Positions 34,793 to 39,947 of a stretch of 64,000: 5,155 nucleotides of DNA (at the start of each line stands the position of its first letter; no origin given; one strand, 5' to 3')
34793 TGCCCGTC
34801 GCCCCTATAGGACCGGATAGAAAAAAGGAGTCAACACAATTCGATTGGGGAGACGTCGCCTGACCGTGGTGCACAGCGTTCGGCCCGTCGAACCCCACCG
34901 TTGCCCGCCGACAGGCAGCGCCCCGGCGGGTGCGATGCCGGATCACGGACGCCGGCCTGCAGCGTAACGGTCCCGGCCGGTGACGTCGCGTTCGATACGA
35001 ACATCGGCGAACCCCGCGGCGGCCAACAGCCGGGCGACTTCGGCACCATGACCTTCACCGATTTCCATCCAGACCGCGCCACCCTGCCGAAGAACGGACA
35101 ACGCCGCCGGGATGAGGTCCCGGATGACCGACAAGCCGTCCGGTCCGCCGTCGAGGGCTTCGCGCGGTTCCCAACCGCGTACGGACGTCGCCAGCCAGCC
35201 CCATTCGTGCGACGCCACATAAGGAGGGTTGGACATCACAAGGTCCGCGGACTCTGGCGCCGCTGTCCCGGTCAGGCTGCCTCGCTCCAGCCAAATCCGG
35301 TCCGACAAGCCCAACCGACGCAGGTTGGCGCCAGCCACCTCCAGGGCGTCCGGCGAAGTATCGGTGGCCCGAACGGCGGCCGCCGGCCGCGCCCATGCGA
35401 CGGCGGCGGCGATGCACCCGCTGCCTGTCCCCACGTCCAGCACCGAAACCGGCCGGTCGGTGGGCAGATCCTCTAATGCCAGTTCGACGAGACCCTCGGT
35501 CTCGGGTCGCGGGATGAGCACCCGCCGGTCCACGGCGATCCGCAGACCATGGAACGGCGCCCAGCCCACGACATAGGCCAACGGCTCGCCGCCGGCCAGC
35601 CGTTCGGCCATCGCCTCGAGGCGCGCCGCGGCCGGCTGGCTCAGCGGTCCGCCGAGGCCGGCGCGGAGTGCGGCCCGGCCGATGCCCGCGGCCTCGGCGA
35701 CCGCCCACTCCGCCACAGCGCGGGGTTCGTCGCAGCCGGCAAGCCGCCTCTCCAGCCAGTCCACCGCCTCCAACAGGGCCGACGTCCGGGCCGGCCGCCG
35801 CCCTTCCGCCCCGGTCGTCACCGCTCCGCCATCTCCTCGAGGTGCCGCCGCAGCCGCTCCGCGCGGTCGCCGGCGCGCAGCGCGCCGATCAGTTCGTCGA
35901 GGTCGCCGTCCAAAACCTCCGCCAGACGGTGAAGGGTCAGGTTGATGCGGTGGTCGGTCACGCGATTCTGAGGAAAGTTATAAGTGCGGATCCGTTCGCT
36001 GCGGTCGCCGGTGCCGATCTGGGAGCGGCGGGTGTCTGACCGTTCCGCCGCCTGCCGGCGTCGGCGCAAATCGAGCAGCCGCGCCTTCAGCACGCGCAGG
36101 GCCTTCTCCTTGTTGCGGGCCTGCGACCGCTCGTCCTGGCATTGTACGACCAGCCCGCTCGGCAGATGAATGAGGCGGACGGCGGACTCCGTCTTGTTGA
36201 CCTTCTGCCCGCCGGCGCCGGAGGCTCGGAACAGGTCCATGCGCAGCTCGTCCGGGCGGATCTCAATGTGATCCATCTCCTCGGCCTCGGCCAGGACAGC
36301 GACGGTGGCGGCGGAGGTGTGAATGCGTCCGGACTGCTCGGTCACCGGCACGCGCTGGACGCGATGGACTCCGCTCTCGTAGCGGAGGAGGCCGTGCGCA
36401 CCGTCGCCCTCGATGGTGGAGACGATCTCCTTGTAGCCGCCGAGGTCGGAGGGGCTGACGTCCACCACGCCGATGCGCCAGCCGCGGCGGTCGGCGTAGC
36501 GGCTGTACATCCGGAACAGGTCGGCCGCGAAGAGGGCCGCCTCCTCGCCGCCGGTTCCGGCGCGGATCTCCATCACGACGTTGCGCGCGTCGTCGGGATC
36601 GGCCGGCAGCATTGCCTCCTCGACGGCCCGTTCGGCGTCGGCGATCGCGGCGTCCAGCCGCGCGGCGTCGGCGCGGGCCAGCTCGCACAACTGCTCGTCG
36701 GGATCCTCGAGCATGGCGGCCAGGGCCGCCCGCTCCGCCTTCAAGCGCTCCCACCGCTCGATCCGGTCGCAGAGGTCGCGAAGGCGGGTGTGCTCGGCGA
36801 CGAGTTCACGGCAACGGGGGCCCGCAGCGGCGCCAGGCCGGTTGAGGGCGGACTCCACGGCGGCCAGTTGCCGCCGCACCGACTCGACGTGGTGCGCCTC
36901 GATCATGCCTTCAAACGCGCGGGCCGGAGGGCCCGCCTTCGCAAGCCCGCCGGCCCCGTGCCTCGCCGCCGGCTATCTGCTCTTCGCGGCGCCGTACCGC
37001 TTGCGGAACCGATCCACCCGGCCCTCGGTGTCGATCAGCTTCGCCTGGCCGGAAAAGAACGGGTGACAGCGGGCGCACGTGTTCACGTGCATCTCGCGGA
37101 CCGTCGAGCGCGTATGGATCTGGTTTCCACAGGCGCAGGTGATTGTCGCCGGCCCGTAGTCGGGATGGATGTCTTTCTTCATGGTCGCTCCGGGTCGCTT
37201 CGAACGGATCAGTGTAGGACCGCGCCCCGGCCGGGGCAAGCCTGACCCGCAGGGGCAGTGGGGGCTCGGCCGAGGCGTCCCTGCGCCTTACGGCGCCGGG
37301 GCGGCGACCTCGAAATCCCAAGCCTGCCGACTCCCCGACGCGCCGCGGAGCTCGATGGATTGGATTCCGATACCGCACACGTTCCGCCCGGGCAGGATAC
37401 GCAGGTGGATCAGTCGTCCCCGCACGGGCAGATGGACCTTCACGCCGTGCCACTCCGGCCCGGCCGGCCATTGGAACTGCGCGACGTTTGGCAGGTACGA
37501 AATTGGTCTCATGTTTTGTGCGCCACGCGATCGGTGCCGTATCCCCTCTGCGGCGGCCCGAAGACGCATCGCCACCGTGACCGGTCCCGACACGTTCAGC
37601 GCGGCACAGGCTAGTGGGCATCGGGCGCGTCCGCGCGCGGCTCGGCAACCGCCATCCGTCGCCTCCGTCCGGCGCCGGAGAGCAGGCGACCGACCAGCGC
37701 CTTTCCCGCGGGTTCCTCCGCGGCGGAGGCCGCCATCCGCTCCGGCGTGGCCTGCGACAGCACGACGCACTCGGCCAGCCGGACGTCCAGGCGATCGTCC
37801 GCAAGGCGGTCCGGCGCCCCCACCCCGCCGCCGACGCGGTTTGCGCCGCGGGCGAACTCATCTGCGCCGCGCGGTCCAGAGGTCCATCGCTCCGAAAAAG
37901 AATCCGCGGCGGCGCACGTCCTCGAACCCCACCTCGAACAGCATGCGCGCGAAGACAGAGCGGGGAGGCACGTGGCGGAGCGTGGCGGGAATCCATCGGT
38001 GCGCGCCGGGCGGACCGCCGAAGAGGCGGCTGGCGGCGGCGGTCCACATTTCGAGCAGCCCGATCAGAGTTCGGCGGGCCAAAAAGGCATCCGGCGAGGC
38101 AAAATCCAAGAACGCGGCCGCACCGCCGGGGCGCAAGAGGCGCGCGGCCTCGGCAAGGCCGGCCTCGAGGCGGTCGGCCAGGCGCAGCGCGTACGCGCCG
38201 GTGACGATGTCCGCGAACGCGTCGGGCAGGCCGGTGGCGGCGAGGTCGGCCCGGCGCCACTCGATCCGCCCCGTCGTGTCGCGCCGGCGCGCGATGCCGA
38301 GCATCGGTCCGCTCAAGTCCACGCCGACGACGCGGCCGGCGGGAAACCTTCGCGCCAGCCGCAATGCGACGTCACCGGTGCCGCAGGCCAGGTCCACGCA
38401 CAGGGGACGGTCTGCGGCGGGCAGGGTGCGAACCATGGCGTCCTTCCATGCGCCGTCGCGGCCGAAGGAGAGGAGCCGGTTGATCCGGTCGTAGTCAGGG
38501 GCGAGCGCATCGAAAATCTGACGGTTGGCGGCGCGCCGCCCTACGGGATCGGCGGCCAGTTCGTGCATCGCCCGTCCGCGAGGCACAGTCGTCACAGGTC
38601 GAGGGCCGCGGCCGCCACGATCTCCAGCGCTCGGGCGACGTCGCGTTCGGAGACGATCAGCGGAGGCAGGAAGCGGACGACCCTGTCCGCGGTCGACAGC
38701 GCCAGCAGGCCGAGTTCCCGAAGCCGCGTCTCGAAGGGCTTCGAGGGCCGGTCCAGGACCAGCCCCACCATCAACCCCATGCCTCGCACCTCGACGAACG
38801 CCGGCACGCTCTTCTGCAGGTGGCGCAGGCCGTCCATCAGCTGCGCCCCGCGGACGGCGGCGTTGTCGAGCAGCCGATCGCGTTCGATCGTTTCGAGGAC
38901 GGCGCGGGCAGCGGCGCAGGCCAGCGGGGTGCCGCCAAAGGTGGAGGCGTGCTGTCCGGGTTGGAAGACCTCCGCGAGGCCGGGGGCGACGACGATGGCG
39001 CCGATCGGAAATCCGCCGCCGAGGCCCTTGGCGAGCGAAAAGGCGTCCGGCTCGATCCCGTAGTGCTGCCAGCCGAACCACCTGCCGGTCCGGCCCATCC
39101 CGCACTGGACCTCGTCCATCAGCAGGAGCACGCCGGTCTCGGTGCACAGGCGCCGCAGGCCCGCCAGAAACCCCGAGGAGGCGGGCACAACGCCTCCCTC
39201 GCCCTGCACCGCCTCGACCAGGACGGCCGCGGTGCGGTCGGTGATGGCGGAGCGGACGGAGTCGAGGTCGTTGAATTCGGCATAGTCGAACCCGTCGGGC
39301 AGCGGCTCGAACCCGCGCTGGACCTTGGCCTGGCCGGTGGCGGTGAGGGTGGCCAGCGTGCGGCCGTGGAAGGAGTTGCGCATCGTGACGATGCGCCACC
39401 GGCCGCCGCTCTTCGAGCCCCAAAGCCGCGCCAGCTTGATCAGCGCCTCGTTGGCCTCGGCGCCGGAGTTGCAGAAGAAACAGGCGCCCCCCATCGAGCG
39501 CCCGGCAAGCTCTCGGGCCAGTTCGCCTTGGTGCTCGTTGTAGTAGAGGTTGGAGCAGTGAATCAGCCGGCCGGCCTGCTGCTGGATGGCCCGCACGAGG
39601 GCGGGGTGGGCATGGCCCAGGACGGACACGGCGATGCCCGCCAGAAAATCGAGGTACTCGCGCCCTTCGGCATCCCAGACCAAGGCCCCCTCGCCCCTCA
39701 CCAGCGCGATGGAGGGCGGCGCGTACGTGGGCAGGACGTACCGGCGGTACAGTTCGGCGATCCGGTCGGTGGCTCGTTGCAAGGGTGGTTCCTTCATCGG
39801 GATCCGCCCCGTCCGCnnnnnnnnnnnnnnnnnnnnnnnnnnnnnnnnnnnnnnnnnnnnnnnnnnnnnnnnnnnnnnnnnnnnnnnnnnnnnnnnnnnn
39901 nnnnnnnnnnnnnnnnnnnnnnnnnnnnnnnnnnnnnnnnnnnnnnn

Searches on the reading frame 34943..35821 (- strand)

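Call 40: search_protein_families(library=pfam, proteins=[window:34943-35821:-])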
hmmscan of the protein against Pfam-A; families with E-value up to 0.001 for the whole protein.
window:34943-35821:- (292 aa): 9 families
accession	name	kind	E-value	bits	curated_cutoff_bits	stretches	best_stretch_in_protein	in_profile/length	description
PF05175.20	MTS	-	9.9e-15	55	23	1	114-206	22-113/170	Methyltransferase small domain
PF17827.6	PrmC_N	-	1.5e-12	48.3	23.4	1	18-86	1-71/71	PrmC N-terminal domain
PF13649.12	Methyltransf_25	-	5.7e-08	33.8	27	1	127-198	1-71/97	Methyltransferase domain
PF06325.19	PrmA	-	1e-06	28.9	22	1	116-198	155-233/296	Ribosomal protein L11 methyltransferase (PrmA)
PF13847.12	Methyltransf_31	-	2e-06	28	27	1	126-250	6-107/145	Methyltransferase domain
PF08242.18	Methyltransf_12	-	7e-05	23.9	30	1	128-198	1-72/98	Methyltransferase domain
PF08241.18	Methyltransf_11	-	8.9e-05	23.5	21.2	1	128-198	1-67/95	Methyltransferase domain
PF13489.12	Methyltransf_23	-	0.0003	21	27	0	121-163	20-60/164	Methyltransferase domain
PF03602.21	Cons_hypoth95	-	0.00082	19.5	24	0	125-204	43-126/182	Conserved hypothetical protein 95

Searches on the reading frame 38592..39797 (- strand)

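Call 65: search_protein_families(library=pfam, proteins=[window:38592-39797:-])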
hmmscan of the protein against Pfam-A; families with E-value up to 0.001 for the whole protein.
window:38592-39797:- (401 aa): 1 family
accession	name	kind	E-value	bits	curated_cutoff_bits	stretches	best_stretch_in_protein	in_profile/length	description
PF00202.27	Aminotran_3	-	9.2e-114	380.7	30.5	1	26-396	7-401/403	Aminotransferase class-III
